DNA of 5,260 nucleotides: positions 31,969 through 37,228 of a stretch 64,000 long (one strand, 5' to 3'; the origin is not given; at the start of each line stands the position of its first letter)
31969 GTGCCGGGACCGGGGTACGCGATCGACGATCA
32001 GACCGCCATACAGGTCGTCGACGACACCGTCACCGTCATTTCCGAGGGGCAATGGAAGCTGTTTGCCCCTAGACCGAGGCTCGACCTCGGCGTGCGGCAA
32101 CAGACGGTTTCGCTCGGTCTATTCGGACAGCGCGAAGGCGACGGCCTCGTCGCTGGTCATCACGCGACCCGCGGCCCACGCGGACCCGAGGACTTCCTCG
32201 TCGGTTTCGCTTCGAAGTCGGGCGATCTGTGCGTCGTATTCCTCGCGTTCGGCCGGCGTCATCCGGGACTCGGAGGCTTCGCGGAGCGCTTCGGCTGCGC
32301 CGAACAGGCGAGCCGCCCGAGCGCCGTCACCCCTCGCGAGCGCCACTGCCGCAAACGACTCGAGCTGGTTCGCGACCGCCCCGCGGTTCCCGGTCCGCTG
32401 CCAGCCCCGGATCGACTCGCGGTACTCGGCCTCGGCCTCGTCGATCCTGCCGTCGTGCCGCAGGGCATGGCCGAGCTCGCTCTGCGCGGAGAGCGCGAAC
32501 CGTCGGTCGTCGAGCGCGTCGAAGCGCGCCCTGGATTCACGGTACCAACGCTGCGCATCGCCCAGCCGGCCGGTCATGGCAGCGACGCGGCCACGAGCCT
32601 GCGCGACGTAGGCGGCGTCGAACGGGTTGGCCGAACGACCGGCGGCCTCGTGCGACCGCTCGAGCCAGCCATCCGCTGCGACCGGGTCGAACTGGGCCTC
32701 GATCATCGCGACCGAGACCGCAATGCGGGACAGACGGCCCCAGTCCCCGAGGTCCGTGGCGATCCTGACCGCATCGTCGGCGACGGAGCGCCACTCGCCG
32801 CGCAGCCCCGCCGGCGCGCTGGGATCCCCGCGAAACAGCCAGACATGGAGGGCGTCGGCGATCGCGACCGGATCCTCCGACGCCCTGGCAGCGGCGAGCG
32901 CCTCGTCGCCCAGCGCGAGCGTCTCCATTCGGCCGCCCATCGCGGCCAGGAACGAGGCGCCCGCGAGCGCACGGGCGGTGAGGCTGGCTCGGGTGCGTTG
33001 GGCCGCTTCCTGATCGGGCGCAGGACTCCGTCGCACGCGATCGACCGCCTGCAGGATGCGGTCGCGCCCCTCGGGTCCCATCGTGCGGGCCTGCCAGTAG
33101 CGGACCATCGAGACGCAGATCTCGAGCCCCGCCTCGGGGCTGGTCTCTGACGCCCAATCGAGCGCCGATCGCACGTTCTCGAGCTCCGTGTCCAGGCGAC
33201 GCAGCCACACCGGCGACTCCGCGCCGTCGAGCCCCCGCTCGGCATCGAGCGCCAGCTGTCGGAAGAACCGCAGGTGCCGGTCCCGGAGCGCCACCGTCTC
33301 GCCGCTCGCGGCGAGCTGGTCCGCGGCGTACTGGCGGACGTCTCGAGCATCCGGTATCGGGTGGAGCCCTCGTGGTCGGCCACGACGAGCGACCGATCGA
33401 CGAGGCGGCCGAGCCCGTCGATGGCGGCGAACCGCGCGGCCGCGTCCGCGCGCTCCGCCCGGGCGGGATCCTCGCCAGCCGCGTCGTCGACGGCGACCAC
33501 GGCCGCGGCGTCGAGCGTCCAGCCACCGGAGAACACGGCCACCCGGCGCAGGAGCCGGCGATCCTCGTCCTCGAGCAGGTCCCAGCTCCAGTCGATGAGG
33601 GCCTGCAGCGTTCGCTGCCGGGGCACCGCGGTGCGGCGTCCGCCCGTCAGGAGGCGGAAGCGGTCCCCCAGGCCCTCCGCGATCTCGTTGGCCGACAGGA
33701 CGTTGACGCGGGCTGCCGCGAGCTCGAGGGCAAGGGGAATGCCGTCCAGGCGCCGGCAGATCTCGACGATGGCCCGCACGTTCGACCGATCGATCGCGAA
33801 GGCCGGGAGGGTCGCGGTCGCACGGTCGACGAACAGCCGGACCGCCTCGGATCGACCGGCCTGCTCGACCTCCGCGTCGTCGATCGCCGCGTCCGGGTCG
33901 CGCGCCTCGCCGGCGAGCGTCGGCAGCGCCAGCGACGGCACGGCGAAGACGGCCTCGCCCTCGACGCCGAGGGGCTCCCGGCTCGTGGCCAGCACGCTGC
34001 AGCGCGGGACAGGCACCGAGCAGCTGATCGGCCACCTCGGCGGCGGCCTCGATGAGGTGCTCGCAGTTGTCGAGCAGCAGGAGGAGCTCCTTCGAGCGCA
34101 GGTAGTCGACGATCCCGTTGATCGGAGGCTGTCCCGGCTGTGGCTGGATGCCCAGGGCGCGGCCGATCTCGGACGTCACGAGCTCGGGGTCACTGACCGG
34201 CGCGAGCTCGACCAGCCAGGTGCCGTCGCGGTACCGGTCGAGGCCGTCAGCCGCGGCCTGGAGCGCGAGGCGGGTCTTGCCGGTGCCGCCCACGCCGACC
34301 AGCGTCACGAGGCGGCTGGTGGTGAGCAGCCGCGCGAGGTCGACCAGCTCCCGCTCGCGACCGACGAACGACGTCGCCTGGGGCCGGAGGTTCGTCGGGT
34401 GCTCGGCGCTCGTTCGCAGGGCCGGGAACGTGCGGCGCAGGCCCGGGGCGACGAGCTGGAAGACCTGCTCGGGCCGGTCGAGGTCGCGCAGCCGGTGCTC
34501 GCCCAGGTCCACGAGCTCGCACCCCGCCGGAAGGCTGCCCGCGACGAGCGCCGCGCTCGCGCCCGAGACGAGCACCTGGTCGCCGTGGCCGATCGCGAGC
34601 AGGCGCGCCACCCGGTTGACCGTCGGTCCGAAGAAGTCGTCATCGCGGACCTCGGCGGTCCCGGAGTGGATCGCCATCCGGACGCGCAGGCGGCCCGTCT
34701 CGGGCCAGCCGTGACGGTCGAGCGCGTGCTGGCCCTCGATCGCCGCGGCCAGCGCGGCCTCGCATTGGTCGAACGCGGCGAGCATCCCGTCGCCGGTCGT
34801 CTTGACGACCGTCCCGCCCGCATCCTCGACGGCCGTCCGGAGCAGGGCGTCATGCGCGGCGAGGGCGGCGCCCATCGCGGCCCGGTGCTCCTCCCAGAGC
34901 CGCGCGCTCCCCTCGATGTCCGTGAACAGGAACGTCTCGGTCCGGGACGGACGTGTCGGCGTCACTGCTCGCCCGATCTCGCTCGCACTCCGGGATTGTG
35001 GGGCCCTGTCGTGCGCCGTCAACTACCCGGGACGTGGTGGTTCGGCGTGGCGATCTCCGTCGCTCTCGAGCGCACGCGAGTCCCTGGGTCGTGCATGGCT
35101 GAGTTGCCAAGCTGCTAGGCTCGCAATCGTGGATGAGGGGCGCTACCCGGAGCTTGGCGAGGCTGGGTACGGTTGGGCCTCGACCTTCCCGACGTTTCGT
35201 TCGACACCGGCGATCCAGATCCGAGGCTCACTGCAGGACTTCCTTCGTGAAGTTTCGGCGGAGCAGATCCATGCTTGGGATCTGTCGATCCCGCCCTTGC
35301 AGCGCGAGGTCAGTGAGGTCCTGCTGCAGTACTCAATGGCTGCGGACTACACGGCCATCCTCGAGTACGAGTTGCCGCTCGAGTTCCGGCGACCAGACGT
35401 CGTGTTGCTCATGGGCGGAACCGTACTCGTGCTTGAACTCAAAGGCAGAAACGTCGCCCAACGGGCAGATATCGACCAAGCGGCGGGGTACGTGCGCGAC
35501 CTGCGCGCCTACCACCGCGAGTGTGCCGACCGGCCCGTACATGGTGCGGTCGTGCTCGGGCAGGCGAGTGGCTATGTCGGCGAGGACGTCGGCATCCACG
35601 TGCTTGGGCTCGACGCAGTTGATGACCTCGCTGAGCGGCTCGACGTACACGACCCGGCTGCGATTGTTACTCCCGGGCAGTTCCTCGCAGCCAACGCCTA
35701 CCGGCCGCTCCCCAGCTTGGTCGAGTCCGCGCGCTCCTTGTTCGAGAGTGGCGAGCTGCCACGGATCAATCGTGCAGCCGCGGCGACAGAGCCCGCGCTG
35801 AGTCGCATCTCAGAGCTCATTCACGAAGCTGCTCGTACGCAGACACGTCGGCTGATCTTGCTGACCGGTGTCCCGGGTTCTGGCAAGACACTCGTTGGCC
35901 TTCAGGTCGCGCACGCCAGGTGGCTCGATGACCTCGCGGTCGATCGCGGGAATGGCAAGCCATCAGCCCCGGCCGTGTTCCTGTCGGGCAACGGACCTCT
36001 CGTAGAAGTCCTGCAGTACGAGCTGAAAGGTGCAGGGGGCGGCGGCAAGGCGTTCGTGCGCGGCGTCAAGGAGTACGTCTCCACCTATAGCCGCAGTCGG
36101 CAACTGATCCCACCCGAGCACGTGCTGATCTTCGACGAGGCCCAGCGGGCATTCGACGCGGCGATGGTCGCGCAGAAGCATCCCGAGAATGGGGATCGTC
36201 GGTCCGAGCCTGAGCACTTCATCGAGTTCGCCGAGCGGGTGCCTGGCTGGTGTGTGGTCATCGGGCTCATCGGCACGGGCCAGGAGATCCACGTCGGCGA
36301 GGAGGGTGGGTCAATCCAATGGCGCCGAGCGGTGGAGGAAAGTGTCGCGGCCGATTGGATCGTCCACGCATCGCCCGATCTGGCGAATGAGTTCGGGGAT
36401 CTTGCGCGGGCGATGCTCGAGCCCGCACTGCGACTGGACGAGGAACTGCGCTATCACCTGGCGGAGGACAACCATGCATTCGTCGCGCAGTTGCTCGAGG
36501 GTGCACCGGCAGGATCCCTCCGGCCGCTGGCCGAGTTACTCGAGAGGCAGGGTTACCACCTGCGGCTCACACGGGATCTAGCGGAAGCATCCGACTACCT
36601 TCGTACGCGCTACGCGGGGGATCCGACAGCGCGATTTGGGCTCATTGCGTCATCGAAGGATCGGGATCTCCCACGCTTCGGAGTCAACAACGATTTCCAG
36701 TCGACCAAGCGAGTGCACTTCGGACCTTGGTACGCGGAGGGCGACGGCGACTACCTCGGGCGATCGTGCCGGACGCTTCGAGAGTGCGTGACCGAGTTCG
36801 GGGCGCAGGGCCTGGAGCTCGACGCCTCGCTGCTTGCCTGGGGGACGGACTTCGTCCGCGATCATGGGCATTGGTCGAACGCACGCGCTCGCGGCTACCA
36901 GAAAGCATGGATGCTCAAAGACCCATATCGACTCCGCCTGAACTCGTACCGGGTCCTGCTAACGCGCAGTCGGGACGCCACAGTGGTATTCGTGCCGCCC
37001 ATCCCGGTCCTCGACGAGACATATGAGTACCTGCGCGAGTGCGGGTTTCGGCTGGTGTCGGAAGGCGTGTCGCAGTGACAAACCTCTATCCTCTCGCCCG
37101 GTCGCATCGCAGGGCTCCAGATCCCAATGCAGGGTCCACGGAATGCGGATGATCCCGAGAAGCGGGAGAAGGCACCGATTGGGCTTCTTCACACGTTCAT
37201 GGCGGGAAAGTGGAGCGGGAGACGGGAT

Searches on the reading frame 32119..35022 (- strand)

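Call 88: search_protein_families(library=pfam, proteins=[window:32119-35022:-], max_evalue=0.00001)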
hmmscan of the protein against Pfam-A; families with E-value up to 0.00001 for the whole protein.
window:32119-35022:- (967 aa): 2 families
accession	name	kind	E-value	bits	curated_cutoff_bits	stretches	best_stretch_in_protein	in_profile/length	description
PF00211.25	Guanylate_cyc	-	5.9e-08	32.9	21.9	1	30-177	10-169/183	Adenylate and Guanylate cyclase catalytic domain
PF13424.12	TPR_12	-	1.8e-06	28.4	30.1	1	844-915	3-76/77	Tetratricopeptide repeat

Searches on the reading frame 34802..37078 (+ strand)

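Call 91: search_protein_families(library=pfam, proteins=[window:34802-37078:+], max_evalue=0.00001)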
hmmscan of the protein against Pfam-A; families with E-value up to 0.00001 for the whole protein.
window:34802-37078:+ (758 aa): 1 family
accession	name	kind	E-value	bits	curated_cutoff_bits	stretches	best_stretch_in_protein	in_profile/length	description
PF09848.15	SLFN-g3_helicase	-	5.9e-55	187.4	24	1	350-732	2-353/354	Schlafen group 3, DNA/RNA helicase domain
